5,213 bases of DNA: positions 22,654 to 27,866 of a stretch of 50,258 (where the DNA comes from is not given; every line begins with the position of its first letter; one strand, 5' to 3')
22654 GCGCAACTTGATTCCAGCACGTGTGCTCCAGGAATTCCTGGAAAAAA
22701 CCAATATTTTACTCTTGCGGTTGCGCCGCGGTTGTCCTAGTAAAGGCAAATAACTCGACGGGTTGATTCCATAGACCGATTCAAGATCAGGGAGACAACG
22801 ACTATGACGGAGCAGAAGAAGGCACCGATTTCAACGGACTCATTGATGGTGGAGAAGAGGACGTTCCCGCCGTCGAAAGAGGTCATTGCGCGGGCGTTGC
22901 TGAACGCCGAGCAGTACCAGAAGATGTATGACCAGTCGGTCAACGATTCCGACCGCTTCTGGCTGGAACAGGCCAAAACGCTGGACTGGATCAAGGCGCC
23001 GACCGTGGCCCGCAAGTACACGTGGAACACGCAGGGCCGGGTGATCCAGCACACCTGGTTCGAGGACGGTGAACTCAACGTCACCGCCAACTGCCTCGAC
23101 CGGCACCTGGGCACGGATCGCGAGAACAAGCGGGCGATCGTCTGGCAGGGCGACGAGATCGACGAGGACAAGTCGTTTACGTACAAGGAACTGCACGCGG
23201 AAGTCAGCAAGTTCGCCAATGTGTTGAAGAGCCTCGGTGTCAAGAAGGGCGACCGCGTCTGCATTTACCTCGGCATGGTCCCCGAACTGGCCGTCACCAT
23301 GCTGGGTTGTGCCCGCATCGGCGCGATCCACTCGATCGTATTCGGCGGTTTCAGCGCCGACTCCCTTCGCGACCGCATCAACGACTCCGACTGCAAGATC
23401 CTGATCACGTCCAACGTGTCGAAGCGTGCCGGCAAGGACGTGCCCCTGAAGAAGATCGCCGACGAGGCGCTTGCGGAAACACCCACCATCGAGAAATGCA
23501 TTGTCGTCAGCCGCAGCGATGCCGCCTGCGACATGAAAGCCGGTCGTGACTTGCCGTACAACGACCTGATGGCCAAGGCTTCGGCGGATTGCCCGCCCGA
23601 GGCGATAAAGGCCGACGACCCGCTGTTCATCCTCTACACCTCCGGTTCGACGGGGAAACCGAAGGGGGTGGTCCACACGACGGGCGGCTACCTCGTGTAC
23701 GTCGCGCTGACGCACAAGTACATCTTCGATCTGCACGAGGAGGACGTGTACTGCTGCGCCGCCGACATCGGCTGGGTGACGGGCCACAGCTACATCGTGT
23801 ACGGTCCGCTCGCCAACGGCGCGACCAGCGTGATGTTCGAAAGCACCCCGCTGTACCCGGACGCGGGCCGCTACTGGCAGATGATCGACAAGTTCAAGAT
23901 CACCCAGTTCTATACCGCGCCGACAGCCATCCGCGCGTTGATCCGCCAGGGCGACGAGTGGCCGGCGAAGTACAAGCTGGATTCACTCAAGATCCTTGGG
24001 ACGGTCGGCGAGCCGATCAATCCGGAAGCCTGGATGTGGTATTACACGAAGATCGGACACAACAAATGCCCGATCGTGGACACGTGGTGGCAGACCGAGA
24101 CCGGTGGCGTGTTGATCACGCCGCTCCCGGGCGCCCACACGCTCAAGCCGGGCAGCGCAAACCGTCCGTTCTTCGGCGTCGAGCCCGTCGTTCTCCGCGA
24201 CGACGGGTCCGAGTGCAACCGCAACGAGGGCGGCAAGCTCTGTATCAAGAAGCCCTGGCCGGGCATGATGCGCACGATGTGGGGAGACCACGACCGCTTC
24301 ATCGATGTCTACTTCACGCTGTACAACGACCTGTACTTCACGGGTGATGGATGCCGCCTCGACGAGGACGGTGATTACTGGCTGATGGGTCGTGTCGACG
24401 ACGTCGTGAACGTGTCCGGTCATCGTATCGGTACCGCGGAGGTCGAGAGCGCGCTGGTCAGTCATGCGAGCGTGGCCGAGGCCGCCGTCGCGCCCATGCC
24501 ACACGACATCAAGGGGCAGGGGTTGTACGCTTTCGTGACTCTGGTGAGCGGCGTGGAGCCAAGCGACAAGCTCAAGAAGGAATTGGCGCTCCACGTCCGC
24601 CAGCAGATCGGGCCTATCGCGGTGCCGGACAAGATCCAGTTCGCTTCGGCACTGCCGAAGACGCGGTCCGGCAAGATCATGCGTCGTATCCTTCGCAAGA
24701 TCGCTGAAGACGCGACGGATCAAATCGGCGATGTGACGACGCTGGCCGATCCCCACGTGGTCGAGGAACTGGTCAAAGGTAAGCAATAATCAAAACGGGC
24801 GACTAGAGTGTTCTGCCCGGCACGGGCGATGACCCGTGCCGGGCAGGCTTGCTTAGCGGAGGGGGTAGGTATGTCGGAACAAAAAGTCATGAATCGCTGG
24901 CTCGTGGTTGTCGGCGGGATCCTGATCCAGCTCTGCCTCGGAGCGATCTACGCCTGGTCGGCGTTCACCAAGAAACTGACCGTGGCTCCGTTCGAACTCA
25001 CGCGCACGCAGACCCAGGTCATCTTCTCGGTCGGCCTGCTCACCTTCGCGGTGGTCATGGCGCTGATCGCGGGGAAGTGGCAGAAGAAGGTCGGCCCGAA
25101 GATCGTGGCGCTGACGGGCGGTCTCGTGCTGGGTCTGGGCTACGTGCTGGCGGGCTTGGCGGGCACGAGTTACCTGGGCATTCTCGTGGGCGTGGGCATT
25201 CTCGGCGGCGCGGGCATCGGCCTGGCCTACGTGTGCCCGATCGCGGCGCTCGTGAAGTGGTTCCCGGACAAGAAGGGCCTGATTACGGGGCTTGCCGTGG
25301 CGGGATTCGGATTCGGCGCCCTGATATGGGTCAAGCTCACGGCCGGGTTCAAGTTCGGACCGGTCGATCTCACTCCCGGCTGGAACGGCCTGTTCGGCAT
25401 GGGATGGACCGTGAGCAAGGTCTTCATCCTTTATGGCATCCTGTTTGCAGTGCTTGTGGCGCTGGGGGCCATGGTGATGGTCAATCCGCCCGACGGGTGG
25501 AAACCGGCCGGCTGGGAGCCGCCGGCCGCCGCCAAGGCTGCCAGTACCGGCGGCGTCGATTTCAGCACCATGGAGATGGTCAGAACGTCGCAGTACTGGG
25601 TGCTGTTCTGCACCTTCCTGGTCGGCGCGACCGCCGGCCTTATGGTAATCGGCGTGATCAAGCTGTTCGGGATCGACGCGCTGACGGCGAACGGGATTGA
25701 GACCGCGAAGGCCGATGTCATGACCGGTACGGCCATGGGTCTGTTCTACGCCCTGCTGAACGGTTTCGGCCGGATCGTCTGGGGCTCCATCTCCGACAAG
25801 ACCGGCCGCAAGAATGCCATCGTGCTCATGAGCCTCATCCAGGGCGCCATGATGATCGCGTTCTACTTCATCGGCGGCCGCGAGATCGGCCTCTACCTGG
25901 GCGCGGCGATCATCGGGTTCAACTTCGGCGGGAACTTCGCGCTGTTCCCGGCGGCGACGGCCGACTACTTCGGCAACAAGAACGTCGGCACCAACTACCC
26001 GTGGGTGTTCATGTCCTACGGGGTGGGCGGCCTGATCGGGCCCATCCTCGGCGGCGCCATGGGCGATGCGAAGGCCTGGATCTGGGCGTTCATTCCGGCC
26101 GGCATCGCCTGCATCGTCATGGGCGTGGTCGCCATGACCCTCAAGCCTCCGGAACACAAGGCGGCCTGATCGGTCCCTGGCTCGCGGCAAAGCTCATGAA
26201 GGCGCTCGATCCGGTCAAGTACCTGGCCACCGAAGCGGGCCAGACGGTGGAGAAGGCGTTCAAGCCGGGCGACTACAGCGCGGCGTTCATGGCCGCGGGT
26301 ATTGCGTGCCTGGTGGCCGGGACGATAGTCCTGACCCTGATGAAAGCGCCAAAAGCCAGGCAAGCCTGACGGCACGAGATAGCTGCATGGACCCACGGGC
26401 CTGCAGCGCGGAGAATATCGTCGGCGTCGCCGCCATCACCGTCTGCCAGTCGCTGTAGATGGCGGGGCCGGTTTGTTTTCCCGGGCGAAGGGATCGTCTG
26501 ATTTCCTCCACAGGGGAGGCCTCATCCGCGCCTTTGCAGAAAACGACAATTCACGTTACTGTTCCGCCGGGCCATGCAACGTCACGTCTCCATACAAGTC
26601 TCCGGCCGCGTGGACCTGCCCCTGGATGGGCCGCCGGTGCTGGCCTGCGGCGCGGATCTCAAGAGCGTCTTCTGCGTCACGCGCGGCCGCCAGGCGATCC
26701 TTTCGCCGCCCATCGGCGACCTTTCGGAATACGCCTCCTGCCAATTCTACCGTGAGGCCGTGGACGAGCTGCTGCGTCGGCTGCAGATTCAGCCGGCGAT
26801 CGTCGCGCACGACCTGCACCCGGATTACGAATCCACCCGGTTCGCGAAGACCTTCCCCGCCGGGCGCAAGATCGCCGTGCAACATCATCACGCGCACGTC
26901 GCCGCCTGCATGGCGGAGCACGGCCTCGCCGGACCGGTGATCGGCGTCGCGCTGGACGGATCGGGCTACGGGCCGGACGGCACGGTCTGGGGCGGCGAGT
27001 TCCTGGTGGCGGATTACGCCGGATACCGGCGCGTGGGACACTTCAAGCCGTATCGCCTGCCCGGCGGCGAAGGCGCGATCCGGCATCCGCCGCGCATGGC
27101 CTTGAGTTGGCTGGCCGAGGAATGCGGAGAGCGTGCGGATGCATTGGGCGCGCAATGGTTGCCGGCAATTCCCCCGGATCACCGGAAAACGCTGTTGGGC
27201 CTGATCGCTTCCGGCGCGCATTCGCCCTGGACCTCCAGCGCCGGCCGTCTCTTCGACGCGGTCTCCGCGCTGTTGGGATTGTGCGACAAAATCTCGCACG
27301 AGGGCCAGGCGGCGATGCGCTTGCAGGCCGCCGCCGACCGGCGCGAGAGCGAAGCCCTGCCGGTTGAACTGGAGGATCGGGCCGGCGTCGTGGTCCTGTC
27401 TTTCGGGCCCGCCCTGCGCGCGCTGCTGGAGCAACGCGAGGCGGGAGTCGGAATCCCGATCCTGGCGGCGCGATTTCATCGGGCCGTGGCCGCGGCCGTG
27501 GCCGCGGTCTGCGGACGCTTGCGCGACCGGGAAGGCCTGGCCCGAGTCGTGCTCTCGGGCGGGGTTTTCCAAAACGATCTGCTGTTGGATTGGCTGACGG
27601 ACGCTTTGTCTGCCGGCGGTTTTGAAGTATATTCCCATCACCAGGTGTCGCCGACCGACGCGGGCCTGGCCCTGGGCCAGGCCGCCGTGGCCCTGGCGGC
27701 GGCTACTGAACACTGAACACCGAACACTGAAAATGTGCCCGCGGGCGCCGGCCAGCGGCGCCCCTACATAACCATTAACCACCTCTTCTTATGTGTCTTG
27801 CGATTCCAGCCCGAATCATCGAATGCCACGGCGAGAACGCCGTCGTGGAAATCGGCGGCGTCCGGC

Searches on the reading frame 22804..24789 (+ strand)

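Call 14: search_protein_families(library=pfam, proteins=[window:22804-24789:+], max_evalue=0.001)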
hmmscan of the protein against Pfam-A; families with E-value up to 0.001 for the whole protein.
window:22804-24789:+ (661 aa): 3 families
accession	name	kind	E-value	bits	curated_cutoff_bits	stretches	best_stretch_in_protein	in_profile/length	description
PF00501.34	AMP-binding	-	1.7e-91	307.4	29.9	1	106-492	8-383/384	AMP-binding enzyme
PF13193.12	AMP-binding_C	-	8.9e-26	91.1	24.5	1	546-624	1-76/76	AMP-binding enzyme C-terminal domain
PF16177.11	ACAS_N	-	2e-15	56.8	27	1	38-97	1-55/55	Acetyl-coenzyme A synthetase N-terminus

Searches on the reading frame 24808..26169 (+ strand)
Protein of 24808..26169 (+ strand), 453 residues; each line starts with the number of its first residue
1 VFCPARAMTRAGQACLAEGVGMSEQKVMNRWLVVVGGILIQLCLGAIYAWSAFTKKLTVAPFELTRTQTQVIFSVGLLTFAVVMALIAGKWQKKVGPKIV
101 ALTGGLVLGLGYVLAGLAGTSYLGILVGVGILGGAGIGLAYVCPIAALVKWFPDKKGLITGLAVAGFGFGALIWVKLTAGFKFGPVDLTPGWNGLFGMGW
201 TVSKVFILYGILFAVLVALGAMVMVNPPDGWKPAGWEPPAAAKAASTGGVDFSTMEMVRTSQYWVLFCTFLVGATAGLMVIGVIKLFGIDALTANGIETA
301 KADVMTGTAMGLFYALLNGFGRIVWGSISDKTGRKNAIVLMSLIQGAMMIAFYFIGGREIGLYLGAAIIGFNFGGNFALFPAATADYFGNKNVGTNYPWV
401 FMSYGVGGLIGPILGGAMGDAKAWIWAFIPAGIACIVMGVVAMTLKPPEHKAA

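Call 14: search_protein_families(library=pfam, proteins=[window:24808-26169:+], max_evalue=0.001)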
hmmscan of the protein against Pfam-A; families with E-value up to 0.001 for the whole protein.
window:24808-26169:+ (453 aa): 3 families
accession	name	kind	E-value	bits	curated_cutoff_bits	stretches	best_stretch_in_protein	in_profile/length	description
PF07690.21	MFS_1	-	7.3e-41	140.7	33.4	2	49-395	13-330/347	Major Facilitator Superfamily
PF13347.12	MFS_2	-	5.9e-08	32.1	27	1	202-387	167-342/427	MFS/sugar transport protein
PF23262.1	NFD4_C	-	6.3e-05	23.3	27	1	256-410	12-159/215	NFD4, C-terminal domain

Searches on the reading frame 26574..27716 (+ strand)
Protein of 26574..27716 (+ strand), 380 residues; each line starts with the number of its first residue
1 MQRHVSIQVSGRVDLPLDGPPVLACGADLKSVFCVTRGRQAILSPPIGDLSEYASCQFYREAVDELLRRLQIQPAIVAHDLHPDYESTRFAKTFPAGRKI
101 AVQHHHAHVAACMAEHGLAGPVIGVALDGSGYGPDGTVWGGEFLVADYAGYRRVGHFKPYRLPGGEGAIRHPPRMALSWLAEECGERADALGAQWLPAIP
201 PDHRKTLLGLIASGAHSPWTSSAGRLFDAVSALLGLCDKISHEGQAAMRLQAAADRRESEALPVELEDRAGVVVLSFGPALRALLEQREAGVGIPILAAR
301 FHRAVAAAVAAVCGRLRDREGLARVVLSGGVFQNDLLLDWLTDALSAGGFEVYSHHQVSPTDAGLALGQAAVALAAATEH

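Call 67: search_protein_families(library=pfam, proteins=[window:26574-27716:+], max_evalue=0.0001)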
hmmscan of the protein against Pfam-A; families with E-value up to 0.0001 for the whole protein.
window:26574-27716:+ (380 aa): 2 families
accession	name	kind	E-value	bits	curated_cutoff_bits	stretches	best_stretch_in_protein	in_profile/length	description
PF22521.2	HypF_C_2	-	2.8e-78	263.5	27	1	124-369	1-241/241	Carbamoyltransferase, Kae1-like Domain, second subdomain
PF17788.7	HypF_C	-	2.2e-34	118.5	23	1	20-115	4-99/99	HypF Kae1-like domain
